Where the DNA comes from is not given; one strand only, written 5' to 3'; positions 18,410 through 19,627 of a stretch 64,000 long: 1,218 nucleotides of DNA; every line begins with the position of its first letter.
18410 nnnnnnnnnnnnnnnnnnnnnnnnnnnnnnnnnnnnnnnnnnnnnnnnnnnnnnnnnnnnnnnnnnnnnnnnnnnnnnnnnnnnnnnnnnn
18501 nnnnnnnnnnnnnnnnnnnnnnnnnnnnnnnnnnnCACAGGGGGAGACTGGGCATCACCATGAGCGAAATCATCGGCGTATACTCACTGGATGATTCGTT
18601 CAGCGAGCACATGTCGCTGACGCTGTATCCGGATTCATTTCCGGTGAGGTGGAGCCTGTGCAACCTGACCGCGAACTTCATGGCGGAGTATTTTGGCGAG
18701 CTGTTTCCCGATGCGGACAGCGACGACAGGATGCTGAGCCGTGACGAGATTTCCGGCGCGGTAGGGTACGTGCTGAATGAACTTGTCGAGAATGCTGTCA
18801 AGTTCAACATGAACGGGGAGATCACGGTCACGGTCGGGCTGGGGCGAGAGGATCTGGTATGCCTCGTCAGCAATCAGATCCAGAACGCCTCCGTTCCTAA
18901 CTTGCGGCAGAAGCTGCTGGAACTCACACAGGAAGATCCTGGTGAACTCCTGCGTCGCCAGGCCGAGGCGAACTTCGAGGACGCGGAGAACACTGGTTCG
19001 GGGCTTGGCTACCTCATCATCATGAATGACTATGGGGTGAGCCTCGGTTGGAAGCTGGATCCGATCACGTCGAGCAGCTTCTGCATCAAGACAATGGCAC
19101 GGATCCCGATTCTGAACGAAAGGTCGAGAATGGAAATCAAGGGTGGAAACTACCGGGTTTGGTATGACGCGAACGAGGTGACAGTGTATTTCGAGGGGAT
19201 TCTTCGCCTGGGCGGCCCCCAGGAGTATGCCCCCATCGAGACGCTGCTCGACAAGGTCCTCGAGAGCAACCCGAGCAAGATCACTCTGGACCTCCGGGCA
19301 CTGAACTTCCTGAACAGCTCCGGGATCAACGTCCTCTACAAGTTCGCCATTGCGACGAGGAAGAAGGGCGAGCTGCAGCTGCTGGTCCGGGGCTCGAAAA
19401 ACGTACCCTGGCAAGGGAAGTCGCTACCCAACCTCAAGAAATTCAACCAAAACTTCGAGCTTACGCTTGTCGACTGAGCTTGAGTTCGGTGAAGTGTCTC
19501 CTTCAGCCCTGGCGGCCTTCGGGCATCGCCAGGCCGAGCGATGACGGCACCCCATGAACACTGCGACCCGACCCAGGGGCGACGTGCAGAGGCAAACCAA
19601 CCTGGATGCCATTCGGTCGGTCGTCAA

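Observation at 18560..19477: Kinase and its presumptive substrate domain fused in one polypeptide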

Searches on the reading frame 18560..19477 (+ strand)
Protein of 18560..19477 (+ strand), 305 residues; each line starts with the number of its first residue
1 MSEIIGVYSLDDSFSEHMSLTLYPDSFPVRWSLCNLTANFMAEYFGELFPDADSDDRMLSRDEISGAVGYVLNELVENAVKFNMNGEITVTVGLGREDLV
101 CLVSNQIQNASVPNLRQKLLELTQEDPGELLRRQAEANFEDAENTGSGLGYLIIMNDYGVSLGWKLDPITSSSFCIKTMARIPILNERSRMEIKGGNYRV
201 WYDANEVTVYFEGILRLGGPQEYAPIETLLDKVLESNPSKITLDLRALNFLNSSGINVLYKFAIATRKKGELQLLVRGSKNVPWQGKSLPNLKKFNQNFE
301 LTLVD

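Call 3: search_protein_families(library=pfam, proteins=[window:18560-19477:+], max_evalue=0.1)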
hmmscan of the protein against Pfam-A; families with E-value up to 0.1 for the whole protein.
window:18560-19477:+ (305 aa): 4 families
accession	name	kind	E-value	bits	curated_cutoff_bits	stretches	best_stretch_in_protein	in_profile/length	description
PF01740.26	STAS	-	3.5e-05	24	22.6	1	228-276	29-78/106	STAS domain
PF19788.4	DUF6272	-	5.2e-05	23.4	26.6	1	68-169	15-127/134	Family of unknown function (DUF6272)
PF02518.31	HATPase_c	-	0.0033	18.3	26.4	1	69-153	7-79/111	Histidine kinase-, DNA gyrase B-, and HSP90-like ATPase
PF13466.11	STAS_2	-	0.023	15.3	29.2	0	228-270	14-59/80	STAS domain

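Call 4: search_protein_families(library=ncbifam, proteins=[window:18560-19477:+], max_evalue=0.1)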
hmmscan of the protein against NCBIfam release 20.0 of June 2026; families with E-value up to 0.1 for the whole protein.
window:18560-19477:+ (305 aa): 9 families
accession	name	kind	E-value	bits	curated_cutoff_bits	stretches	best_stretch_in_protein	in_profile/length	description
NF047703.1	slr1658_superfam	superfamily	5.5e-45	153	100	1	15-181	13-184/185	slr1658 superfamily regulator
NF047705.1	slr1659_superfam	superfamily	5.4e-43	145.8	100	1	191-300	1-110/111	slr1659 superfamily regulator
NF052618.1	slr1658_cyano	equivalog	1.5e-37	129.1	200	1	15-183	14-190/191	slr1658 family protein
TIGR00377.1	ant_ant_sig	superfamily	2.3e-05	24.2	53.45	1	226-277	30-82/108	anti-sigma factor antagonist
NF038262.1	SiaB_fam_kinase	subfamily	0.00043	19.9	85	1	89-176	82-173/177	SiaB family protein kinase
TIGR02956.1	TMAO_torS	equivalog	0.011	13.8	676.5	1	68-103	580-615/967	TMAO reductase system sensor histidine kinase/response regulator TorS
NF041947.1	LuxQ_Vibrio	equivalog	0.013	13.4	1200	1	69-155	589-668/843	quorum-sensing autoinducer 2 sensor kinase/phosphatase LuxQ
NF007420.1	PRK09959.1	equivalog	0.06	10.8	1995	1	67-154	828-907/1197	acid-sensing system histidine kinase EvgS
TIGR02886.1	spore_II_AA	equivalog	0.081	12.9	114.75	0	231-273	31-75/106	anti-sigma F factor antagonist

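Call 5: find_homologous_proteins(query=window:18560-19477:+, max_evalue=0.001)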
Query window:18560-19477:+ (305 aa): 104 proteins with E <= 0.001 among 1679 candidates.
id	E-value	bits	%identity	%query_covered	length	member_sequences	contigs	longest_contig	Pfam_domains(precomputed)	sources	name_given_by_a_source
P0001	1.1e-234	795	87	76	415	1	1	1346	PF19788.5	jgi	jgi:hypothetical protein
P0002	1.4e-195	666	98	100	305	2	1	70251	-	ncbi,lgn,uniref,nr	ncbi:slr1658 superfamily regulator [Chondromyces apiculatus]|uniref:STAS domain-containing protein n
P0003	3.7e-189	645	94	100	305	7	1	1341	PF01740.27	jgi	-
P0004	3.2e-188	642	93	100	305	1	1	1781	-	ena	-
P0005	4.2e-187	639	94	100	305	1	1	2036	PF19788.5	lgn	-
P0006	5.1e-186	635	93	100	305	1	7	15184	PF19788.5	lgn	-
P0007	7.0e-186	635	93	100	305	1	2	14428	-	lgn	-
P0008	1.9e-185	633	93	100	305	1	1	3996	PF19788.5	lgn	-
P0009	4.2e-174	596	87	100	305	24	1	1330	PF19788.5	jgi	jgi:hypothetical protein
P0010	5.0e-171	586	85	100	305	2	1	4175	-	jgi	jgi:hypothetical protein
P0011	1.4e-170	584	85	100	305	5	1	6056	PF01740.27,PF19788.5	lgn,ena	-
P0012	3.3e-169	580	83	100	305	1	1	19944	-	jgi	-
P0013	5.4e-169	579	84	100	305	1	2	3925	PF01740.27,PF19788.5,PF13466.13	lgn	-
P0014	7.0e-166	569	81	100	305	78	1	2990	-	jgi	jgi:hypothetical protein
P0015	1.2e-163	562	80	100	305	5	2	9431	PF19788.5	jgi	jgi:hypothetical protein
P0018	5.3e-147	507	74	100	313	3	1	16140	PF02518.32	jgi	-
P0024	1.5e-109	384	57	100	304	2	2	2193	PF02518.32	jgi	jgi:hypothetical protein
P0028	1.6e-69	253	65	60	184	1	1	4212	PF19788.5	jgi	jgi:hypothetical protein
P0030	6.7e-68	247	64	62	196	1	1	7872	-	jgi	jgi:hypothetical protein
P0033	5.5e-66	241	62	65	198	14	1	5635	-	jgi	jgi:hypothetical protein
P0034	2.9e-65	239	64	62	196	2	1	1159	-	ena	-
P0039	1.3e-50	190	37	94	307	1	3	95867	PF19788.5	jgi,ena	-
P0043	1.3e-40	158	34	99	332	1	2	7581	PF19788.5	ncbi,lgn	ncbi:MAG: DUF6272 family protein [Cyanobacteria bacterium P01_D01_bin.116]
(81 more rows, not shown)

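Call 6: search_solved_structures(query=window:18560-19477:+, max_evalue=10, show_alignments=3)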
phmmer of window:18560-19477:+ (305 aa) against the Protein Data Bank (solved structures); distinct sequences matched with E-value up to 10: 4.
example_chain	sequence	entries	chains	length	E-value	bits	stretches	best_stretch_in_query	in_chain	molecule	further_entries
8ih8_A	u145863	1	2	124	0.036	16.6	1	214-278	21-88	Anti-sigma-F factor antagonist RsfB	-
7yoj_A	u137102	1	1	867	1.3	11.5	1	112-149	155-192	CasPi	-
3oir_A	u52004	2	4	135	1.4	11.4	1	228-276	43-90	SULFATE TRANSPORTER SULFATE TRANSPORTER FAMILY PROTEIN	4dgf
1auz_A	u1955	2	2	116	1.5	11.3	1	215-260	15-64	SPOIIAA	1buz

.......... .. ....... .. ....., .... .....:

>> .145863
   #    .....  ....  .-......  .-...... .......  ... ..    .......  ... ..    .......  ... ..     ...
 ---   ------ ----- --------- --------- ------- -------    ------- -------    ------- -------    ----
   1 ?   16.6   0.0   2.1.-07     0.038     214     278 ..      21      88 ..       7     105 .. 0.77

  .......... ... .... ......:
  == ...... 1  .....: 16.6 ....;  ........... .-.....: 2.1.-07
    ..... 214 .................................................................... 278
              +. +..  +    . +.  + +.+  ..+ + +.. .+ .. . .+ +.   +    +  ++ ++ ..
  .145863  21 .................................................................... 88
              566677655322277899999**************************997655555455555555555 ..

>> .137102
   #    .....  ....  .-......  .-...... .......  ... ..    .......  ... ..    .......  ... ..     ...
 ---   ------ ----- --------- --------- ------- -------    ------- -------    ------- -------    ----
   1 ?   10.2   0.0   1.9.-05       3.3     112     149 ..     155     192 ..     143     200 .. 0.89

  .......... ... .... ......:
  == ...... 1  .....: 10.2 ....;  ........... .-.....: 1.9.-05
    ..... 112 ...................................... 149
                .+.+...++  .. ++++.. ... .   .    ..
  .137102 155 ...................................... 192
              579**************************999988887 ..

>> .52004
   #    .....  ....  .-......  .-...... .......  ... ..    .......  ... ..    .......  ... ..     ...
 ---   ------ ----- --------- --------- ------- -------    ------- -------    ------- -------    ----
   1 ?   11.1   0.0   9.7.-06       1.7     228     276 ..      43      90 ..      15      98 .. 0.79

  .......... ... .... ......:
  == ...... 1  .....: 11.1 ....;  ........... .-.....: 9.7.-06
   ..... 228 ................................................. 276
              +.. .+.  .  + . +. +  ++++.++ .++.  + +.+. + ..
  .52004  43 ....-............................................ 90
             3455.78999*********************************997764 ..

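Call 15: find_encoding_contigs(protein=P0028, flank=5000, max_places=3)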
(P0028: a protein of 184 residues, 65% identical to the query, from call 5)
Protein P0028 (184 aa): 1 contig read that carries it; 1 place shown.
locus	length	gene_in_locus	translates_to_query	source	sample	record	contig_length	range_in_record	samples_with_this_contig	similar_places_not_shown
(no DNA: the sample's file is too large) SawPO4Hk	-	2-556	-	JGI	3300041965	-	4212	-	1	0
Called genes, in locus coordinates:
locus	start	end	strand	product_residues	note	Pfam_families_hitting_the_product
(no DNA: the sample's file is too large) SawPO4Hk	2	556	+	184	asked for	PF19788:DUF6272 (weak)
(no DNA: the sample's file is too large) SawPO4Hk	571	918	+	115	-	-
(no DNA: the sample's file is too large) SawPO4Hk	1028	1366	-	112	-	-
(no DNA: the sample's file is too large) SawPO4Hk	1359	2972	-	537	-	-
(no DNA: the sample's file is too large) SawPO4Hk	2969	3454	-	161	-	PF11149:DUF2924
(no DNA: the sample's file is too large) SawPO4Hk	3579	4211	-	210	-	?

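Call 16: find_encoding_contigs(protein=P0039, flank=8000, max_places=3)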
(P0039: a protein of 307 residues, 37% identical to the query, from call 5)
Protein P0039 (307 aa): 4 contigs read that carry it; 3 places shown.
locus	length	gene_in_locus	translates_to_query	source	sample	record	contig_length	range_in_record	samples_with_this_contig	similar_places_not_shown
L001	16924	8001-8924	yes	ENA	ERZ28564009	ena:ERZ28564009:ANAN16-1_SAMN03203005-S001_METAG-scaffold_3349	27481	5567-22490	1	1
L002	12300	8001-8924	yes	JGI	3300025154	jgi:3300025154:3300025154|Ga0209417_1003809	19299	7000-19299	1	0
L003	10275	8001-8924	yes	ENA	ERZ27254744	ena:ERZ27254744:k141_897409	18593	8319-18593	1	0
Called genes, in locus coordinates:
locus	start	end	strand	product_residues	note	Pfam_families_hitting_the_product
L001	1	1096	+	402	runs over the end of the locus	PF00291:PALP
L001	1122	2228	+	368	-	PF01075:Glyco_transf_9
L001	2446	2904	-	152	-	PF00359:PTS_EIIA_2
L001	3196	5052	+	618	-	PF21185:RecD_N, PF00580:UvrD-helicase, PF13086:AAA_11 (weak), PF13245:AAA_19, PF13604:AAA_30, PF05127:NAT10_TcmA_helicase, PF18335:SH3_13, PF13538:UvrD_C_2, +3 more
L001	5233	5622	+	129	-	-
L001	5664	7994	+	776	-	PF02743:dCache_1 (weak), PF00672:HAMP, PF07228:SpoIIE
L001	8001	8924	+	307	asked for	PF19788:DUF6272 (weak)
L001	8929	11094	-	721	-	PF00664:ABC_membrane, PF00005:ABC_tran, PF00027:cNMP_binding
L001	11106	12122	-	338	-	PF01073:3Beta_HSD, PF01370:Epimerase, PF02719:Polysacc_synt_2 (weak), PF04321:RmlD_sub_bind (weak), PF16363:GDP_Man_Dehyd (weak), PF13460:NAD_binding_10, PF07993:NAD_binding_4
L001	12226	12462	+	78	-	PF02416:TatA_B_E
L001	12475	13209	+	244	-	PF00902:TatC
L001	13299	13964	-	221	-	PF01209:Ubie_methyltran, PF02353:CMAS (weak), PF05175:MTS (weak), PF13489:Methyltransf_23, PF13847:Methyltransf_31, PF08241:Methyltransf_11, PF08242:Methyltransf_12, PF13649:Methyltransf_25, +2 more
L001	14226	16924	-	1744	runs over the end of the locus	PF03924:CHASE, PF00989:PAS, PF08448:PAS_4, PF13426:PAS_9, PF13426:PAS_9, PF13426:PAS_9, PF00989:PAS, PF08448:PAS_4, +8 more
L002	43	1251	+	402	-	PF00291:PALP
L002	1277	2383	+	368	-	PF01075:Glyco_transf_9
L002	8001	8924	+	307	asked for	PF19788:DUF6272 (weak)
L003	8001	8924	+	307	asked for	PF19788:DUF6272 (weak)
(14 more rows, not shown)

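Call 17: find_encoding_contigs(protein=P0030, flank=6000, max_places=3)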
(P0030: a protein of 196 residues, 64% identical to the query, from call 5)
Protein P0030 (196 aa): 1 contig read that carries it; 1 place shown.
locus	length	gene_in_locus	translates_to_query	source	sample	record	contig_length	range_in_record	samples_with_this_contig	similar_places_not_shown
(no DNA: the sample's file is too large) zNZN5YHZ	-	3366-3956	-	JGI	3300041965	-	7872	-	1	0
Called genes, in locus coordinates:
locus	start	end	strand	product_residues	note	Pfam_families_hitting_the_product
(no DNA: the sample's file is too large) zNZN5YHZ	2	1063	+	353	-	?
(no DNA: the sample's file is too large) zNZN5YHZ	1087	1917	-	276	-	-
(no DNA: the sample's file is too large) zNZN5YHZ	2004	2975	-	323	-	PF00932:LTD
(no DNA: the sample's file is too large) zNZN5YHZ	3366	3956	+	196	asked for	-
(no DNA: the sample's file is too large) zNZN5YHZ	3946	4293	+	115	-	-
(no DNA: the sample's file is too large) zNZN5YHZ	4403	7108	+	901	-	-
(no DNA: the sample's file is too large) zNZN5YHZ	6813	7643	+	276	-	-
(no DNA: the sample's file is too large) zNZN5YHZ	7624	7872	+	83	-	?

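Call 25: search_protein_representatives(protein=window:18560-19477:+)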
Query: 305 residues. Proteins with E-value up to 0.001 (for the whole library): 902; up to 1e-10: 456; up to 1e-30: 28. The best 150 are listed.
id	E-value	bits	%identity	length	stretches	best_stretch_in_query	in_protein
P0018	1.7e-147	506.9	74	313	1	2-305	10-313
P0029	1.6e-69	250.9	64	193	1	2-184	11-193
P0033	1.8e-66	240.9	65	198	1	1-189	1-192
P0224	3.0e-60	220.5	39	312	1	2-303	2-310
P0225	5.8e-60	219.5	42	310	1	4-302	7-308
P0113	7.3e-53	196.2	82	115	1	191-305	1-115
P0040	1.7e-50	188.5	50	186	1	1-187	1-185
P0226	9.1e-50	186.1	47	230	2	186-303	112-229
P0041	2.2e-49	184.8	37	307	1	24-302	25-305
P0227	5.2e-43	163.9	36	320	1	2-295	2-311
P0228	1.7e-42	162.2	40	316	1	29-302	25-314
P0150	7.8e-41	156.8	64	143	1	189-302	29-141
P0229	3.0e-38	148.3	40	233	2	187-300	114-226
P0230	1.8e-37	145.7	45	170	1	17-183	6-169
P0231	2.7e-37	145.1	46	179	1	1-187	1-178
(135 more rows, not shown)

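Call 26: predict_structure(alignment_id=A1)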
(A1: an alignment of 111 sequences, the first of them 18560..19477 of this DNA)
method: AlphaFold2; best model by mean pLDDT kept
length: 305 residues; sequences in the alignment: 111
mean_pLDDT: 91.5   pTM: 0.65
mean pLDDT of the five models: 91.5, 91.4, 90.5, 90.5, 90.2
residues with pLDDT >= 90: 222; 70-90: 74; 50-70: 9; < 50: 0
segments of 3 or more residues with pLDDT < 50: none
pLDDT, mean of each block of 10 residues (from residue 1): 91 90 92 95 94 72 94 96 93 93 97 94 89 89 81 91 96 96 77 87 92 89 91 92 97 94 94 96 95 95 95
secondary structure, 60 per line:
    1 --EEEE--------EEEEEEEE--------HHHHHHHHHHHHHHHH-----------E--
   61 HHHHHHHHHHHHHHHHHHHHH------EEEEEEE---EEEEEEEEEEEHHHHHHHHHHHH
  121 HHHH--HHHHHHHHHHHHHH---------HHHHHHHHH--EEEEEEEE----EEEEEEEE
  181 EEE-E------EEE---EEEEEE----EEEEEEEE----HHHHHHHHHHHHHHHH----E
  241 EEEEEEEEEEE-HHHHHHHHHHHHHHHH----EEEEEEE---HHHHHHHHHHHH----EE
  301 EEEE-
elements in order: E3-6 E15-22 H31-46 H61-81 E88-94 E98-108 H109-124 H127-140 H150-158 E161-168 E173-183 E192-194 E198-203 E208-215 H220-235 E240-251 H253-268 E273-279 H283-294 E299-304

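Call 28: fold_search(model_id=the predicted structure, library=pdb)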
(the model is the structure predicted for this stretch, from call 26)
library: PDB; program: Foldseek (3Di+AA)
matches with E <= 10: 751; with E <= 0.001: 8
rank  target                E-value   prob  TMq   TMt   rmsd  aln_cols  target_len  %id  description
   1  4qtp_D                2.4e-04  1.00  0.27  0.63   4.0       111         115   19  Crystal Structure of an Anti-sigma Factor Antagonist from Mycobacterium paratuberculosis (released 2014-07-16)
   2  6m37_A                3.5e-04  0.99  0.20  0.38   7.8       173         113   14  The crystal structure of B. subtilis RsbV/RsbW complex in the hexagonal crystal form (released 2020-07-15)
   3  1l0o_A                5.3e-04  1.00  0.30  0.55   5.8       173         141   14  Crystal Structure of the Bacillus stearothermophilus Anti-Sigma Factor SpoIIAB with the Sporulation Sigma Factor Sigma (released 2002-04-03)
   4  1tid_A                5.6e-04  1.00  0.30  0.58   5.5       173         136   14  Crystal Structures of the ADP and ATP bound forms of the Bacillus Anti-sigma factor SpoIIAB in complex with the Anti-a (released 2004-06-15)
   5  6kko_D                5.9e-04  1.00  0.33  0.70   3.0       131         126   14  The crystal structure of SiaB-SiaC complex from Pseudomonas aeruginosa (released 2020-06-10)
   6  1til_E                6.3e-04  1.00  0.32  0.61   5.7       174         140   16  Crystal Structures of the ADP and ATP bound forms of the Bacillus Anti-sigma factor SpoIIAB in complex with the Anti-a (released 2004-06-15)
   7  7e6g_D                7.5e-04  1.00  0.33  0.72   2.8       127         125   14  Crystal structure of diguanylate cyclase SiaD in complex with its activator SiaC from Pseudomonas aeruginosa (released 2021-09-22)
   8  8ih8_D                9.0e-04  1.00  0.25  0.47   6.7       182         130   12  anti-sigmaF factor and Anti-sigmaF factor antagonist complex(usfx-RsfB) (released 2024-02-28)
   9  1th8_A                1.1e-03  1.00  0.30  0.61   4.8       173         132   16  Crystal Structures of the ADP and ATP bound forms of the Bacillus Anti-sigma factor SpoIIAB in complex with the Anti-a (released 2004-06-15)
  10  8sxf_B                1.2e-03  1.00  0.26  0.23   9.2       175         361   10  The C-terminal protease CtpA-LbcA complex of pseudomonas aeruginosa with the TPR at the high position (released 2024-03-06)
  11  7e6g_F                1.5e-03  1.00  0.32  0.71   2.9       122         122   13  Crystal structure of diguanylate cyclase SiaD in complex with its activator SiaC from Pseudomonas aeruginosa (released 2021-09-22)
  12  8ih8_A                1.5e-03  1.00  0.29  0.69   3.1       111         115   21  anti-sigmaF factor and Anti-sigmaF factor antagonist complex(usfx-RsfB) (released 2024-02-28)
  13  8ih8_B                1.6e-03  1.00  0.28  0.64   3.8       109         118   19  anti-sigmaF factor and Anti-sigmaF factor antagonist complex(usfx-RsfB) (released 2024-02-28)
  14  4c2c_A                1.6e-03  0.99  0.25  0.18  11.2       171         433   10  Crystal structure of the protease CtpB in an active state (released 2013-12-04)
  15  4c2h_A                1.7e-03  0.75  0.24  0.18  19.7       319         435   11  Crystal structure of the CtpB(V118Y) mutant (released 2013-12-04)
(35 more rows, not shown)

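Call 32: find_related_loci(query=A3, collection=genome_contigs, flank=9000)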
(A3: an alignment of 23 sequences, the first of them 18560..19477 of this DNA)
Query A3 (305 aa) in genome_contigs; peptide patterns used: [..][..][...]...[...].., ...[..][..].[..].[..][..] (x = any residue, [..] = any of these).
600 stretches matched a pattern (row limit reached: there are more); 534 encode a relative of the query (tblastn E <= 1e-3); the best 80 are kept; 80 distinct loci.
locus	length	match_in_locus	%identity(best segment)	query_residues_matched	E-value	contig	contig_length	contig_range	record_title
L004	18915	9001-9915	87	1-305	0e+0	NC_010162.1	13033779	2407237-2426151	Sorangium cellulosum So ce56, complete sequence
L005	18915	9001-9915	87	1-305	0e+0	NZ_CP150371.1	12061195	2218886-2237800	Sorangium sp. So ce176 chromosome, complete genome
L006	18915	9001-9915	87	1-305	0e+0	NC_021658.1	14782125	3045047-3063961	Sorangium cellulosum So0157-2, complete sequence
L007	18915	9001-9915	87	1-305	0e+0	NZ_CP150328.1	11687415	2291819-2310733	Sorangium sp. So ce315 chromosome, complete genome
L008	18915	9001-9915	87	1-305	0e+0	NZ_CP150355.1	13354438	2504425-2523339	Sorangium sp. So ce1000 chromosome, complete genome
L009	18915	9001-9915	87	1-305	0e+0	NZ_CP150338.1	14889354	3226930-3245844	Sorangium sp. So ce388 chromosome, complete genome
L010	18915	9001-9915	87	1-305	0e+0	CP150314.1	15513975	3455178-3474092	Sorangium sp. So ce134 chromosome, complete genome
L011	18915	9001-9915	87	1-305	0e+0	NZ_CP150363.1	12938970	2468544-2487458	Sorangium sp. So ce1335 chromosome, complete genome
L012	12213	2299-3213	80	1-305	2e-169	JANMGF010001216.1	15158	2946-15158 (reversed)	MAG: Polyangium sp. isolate OTE_70b_concoct_23 OTE_70b_k141_464655, whole genome shotgun sequence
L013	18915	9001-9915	80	1-305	4e-169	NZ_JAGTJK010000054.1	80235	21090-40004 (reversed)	Polyangium jinanense strain SDU13 Scaffold54, whole genome shotgun sequence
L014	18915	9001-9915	80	1-305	3e-169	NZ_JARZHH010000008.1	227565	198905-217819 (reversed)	Polyangium sp. 6x1 NODE_8_length_227565_cov_23.926600, whole genome shotgun sequence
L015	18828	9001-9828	43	20-296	6e-70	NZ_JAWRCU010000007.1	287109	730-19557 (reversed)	Mesorhizobium sp. BAC0120 Scaffold7_1, whole genome shotgun sequence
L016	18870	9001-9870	41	12-303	2e-69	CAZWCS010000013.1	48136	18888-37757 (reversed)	MAG TPA_asm: uncultured Desulfobacterales bacterium isolate SRP141376_co4_302 genome assembly, contig: NODE_1317_length_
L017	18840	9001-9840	43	22-301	3e-68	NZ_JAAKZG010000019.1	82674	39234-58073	Mesorhizobium zhangyense strain CGMCC 1.15528 19, whole genome shotgun sequence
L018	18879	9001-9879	41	7-303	7e-67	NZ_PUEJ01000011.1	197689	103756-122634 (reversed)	Labrys okinawensis strain RP1T NODE_11_length_197689_cov_10.055760, whole genome shotgun sequence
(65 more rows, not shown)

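Call 39: search_dna_similar(query=window:18560-19477:+, collection=plasmids, mode=protein, max_rows=30, max_evalue=0.00001)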
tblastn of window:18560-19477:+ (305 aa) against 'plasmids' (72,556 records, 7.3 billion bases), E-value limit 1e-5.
Records with a match: 120; places in all: 122; records where one place covers at least 80% of the query: 118.
Best place of each record, by identity: 60-80% 1; <60% 119.
By first word of the organism name: Sinorhizobium 78; Rhizobium 24; Ensifer 9; Aminobacter 6; Phyllobacterium 1; Kovacikia 1; Burkholderia 1.
By predicted mobility (MOB-suite, as given by PLSDB): mobilizable 58; non-mobilizable 47; conjugative 15.
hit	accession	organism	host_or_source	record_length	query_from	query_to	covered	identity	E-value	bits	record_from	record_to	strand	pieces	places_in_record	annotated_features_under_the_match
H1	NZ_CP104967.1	Phyllobacterium sp. A18/5-2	Vicia costata,cell culture,root nodule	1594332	1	303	98%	40.9%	1e-53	236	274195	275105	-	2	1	none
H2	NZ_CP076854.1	Rhizobium sp. WYJ-E13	Curcuma wenyujin Y.H. Chen et C. ...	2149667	1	303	96%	40.6%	7e-46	210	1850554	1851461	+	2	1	none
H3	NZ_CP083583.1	Kovacikia minuta CCNUW1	cell culture,fresh water lake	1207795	1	302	93%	41.6%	6e-26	229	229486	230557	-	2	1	record has no annotation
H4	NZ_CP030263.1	Ensifer adhaerens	Zea mays,whole organism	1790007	1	303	99%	38.6%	1e-40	193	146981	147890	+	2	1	none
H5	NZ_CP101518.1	Ensifer adhaerens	cell cuture,rhizosphere soil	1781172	1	303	99%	38.6%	1e-40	193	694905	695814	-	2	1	none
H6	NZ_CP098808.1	Ensifer adhaerens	whole organism,soil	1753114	1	303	99%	38.6%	1e-40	193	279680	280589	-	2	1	none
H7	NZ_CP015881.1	Ensifer adhaerens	silty clay loam soil (pH 6.1)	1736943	1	303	99%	38.6%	1e-40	193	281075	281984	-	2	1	none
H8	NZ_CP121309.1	Ensifer adhaerens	bacterial colony,soil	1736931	1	303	99%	38.6%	1e-40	193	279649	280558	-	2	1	none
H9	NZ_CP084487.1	Ensifer adhaerens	cellculture,soil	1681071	1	303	99%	38.6%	1e-40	193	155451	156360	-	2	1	none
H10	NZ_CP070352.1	Ensifer sp. PDNC004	cell culture,Plastic debris in ...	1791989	1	303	99%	38.3%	9e-41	193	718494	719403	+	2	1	none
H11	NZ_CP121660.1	Sinorhizobium terangae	Desmanthus virgatus,cell culture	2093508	20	304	91%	41.4%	2e-41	195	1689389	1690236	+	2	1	none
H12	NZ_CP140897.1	Sinorhizobium medicae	Medicago lupulina,whole organism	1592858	20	303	93%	40.6%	4e-41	194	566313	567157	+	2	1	none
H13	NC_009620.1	Sinorhizobium medicae WSM419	-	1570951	20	303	93%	40.6%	4e-41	194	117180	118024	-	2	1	none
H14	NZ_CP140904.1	Sinorhizobium medicae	Medicago lupulina,whole organism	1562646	20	303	93%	40.6%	4e-41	194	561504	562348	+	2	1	none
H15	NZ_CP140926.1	Sinorhizobium medicae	Medicago lupulina,whole organism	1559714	20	303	93%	40.6%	4e-41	194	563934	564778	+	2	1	none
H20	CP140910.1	Sinorhizobium medicae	Medicago lupulina,whole organism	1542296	20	303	93%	40.6%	5e-41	193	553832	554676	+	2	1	ATP-binding protein | hypothetical protein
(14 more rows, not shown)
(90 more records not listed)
